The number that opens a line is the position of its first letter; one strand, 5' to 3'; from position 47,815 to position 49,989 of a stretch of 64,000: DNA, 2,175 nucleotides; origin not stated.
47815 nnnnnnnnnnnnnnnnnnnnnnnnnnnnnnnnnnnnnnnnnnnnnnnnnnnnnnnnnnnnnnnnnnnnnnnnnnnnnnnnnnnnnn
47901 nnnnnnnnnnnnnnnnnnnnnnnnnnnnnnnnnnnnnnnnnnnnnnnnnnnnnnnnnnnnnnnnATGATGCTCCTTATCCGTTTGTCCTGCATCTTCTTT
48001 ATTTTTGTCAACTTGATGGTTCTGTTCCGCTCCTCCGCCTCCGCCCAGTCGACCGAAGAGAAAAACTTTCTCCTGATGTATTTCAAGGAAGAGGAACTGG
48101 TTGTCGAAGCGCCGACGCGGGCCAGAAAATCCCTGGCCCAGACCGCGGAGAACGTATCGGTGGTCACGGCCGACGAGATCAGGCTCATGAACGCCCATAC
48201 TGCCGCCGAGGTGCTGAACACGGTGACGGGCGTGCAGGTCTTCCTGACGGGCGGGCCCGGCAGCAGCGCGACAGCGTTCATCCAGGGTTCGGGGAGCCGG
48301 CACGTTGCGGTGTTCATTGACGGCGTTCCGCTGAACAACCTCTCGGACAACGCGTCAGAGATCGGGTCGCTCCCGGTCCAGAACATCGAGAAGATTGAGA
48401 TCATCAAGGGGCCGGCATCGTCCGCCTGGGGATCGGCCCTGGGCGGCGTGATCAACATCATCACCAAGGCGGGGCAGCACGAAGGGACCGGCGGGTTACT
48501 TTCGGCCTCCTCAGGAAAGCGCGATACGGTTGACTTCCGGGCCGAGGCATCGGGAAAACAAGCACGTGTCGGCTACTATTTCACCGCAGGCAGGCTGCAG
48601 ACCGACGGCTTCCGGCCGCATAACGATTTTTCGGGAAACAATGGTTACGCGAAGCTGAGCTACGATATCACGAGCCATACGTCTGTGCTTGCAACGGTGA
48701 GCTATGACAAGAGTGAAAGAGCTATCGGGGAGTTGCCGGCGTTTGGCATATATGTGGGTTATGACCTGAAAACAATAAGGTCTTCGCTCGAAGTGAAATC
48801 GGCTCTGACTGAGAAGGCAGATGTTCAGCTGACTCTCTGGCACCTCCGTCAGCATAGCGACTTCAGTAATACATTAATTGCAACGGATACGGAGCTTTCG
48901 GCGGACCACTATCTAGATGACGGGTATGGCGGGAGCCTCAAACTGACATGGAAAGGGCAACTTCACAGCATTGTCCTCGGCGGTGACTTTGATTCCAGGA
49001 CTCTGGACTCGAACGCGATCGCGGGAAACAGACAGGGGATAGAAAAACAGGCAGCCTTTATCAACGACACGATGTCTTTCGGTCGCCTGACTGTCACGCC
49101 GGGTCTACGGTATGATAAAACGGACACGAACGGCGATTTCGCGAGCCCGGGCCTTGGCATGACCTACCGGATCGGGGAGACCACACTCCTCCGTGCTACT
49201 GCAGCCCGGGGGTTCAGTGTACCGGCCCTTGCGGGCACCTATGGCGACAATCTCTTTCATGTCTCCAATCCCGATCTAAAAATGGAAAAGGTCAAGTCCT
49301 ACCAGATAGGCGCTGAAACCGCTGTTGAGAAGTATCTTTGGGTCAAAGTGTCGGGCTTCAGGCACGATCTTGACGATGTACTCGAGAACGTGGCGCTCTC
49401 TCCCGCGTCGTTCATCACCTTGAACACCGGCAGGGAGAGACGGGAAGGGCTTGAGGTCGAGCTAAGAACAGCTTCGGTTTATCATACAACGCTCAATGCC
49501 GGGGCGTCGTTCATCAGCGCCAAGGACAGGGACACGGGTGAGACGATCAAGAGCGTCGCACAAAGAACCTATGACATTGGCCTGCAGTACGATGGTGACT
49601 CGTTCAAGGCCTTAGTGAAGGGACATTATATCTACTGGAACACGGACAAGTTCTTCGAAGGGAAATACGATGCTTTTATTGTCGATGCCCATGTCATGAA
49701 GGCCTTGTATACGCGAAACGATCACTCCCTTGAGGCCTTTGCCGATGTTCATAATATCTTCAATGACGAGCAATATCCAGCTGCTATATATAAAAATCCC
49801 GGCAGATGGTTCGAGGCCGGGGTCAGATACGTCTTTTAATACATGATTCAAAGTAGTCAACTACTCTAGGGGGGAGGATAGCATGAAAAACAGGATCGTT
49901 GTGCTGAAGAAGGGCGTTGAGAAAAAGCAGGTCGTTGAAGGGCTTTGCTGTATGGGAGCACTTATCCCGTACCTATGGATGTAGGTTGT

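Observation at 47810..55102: Tightly packed operon: TonB-dependent receptor, hidden 33-aa peptide, RRE/radical-SAM/SPASM maturase, periplasmic binding protein, HisKA_3 kinase, LuxR regulator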

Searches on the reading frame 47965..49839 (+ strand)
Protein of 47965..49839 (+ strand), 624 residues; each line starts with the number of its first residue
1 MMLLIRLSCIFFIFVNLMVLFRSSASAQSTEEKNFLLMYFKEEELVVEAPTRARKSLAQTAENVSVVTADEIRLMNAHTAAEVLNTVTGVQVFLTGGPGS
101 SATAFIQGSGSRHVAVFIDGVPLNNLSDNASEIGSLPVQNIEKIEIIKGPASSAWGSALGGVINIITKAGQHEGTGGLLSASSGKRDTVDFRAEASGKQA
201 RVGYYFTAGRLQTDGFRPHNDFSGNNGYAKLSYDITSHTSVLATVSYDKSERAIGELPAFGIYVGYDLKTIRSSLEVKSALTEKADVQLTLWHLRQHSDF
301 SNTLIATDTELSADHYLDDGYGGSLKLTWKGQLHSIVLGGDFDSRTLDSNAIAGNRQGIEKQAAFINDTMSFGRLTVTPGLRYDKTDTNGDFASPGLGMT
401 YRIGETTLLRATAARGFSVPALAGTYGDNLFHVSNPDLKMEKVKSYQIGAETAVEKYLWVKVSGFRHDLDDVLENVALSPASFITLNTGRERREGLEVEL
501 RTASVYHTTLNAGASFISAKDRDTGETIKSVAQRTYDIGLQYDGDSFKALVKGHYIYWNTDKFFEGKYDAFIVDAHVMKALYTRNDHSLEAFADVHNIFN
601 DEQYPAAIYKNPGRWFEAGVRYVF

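Call 6: search_protein_families(library=ncbifam, proteins=[window:47965-49839:+], max_evalue=0.01)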
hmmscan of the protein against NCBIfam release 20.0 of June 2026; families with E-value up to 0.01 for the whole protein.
window:47965-49839:+ (624 aa): 27 families (the best 25 are shown)
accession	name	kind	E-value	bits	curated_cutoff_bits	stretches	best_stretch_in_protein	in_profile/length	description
TIGR01779.1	TonB-B12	equivalog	3.9e-45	154.5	599.7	1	42-623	28-613/614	TonB-dependent vitamin B12 receptor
NF007926.1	PRK10641.1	equivalog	9.8e-36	123.5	836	2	38-188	23-171/617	TonB-dependent vitamin B12 receptor BtuB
TIGR01783.1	TonB-siderophor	subfamily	5.6e-35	121.1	223.5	2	60-255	2-198/649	TonB-dependent siderophore receptor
TIGR01785.1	TonB-hemin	subfamily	5.4e-31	107.7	316.85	1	45-624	4-677/677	TonB-dependent heme/hemoglobin receptor family protein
TIGR01786.1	TonB-hemlactrns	subfamily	2.4e-29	102.2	323.75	2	50-171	9-137/719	TonB-dependent hemoglobin/transferrin/lactoferrin family receptor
NF010010.0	PRK13483.1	equivalog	5.8e-24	84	927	2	19-214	15-202/660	ligand-gated channel protein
NF010012.0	PRK13486.1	equivalog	5e-22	78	924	2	42-169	25-159/696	TonB-dependent receptor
NF007478.2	PRK10064.1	equivalog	5.4e-22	77.8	745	2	41-186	29-175/663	catecholate siderophore receptor CirA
NF010048.1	PRK13524.1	subfamily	2e-21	76.1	493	2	27-177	25-185/744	FepA family TonB-dependent siderophore receptor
NF010051.0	PRK13528.1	subfamily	1.8e-20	72.8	583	2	40-178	32-182/727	FepA family TonB-dependent siderophore receptor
NF049946.1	TonB_dep_CU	exception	2.2e-20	72.5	700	1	82-254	80-257/683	TonB-dependent receptor, CU motif-type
NF038079.1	TonB_sider_MxcH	equivalog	3.2e-20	71.8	925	1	34-207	114-277/792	TonB-dependent siderophore myxochelin receptor MxcH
NF049944.1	TonB_dep_PUIUD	equivalog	4.3e-20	71.6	850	1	10-247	7-253/686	TonB-dependent receptor, PUIUD motif-type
NF049947.1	TonB_dep_PCPU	exception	1.2e-19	70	800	1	9-232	5-232/685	TonB-dependent receptor, PCPU motif-type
NF041535.1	TonB_rec_PqqU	equivalog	3.6e-19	68.5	1200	2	46-238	2-205/676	TonB-dependent receptor PqqU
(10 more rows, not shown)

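Call 7: search_protein_families(library=pfam, proteins=[window:47965-49839:+], max_evalue=0.01)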
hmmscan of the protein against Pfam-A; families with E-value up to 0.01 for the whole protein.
window:47965-49839:+ (624 aa): 3 families
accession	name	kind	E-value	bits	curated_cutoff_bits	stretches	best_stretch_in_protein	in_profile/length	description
PF00593.30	TonB_dep_Rec_b-barrel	-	4.1e-36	126.2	27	1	213-555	29-392/436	TonB dependent receptor-like, beta-barrel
PF07715.20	Plug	-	4.5e-23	82.2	23.9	1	58-162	3-107/107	TonB-dependent Receptor Plug Domain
PF14905.12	OMP_b-brl_3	-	0.0019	17.8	27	0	362-394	115-147/408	Outer membrane protein beta-barrel family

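Call 74: search_solved_structures(query=window:47965-49839:+, max_evalue=0.00001)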
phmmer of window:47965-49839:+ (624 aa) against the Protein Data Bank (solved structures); distinct sequences matched with E-value up to 0.00001: 30.
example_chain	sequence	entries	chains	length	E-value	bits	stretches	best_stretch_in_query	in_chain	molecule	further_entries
2hdf_A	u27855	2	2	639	6.2e-20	74.3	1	45-175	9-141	Colicin I receptor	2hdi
9nn6_A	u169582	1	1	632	1.3e-19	73.2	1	52-175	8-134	Colicin I receptor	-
3rgm_A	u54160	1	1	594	3e-18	68.8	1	59-182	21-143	Vitamin B12 transporter BtuB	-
1nqf_A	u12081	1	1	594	5.5e-18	67.9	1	59-183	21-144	Vitamin B12 receptor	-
3rgn_A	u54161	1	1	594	6.9e-18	67.6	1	59-183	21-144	Vitamin B12 transporter BtuB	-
1nqe_A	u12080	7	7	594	7.9e-18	67.4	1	59-183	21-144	Vitamin B12 receptor | Vitamin B12 transporter btuB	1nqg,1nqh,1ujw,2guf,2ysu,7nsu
3m8b_A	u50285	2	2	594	8.3e-18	67.3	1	63-183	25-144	Vitamin B12 transporter btuB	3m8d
2gsk_A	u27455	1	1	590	1e-17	67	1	61-183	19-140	Vitamin B12 transporter btuB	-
6r1f_A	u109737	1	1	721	2.2e-16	62.6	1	58-181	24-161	Ferric enterobactin receptor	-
5mzs_A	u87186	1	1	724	2.3e-16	62.5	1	58-181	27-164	Ferric enterobactin receptor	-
6q5e_A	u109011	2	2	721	3.4e-16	62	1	58-181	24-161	Ferric enterobactin receptor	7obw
5m9b_A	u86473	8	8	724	3.4e-16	62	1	58-181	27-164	Ferric enterobactin receptor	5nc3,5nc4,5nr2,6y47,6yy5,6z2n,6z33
5out_A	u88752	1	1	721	3.5e-16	61.9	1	58-181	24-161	Ferric enterobactin receptor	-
6i2j_A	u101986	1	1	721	3.5e-16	61.9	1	58-181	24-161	Ferric enterobactin receptor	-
1fep_A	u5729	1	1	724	1.3e-15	60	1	57-176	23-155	FERRIC ENTEROBACTIN RECEPTOR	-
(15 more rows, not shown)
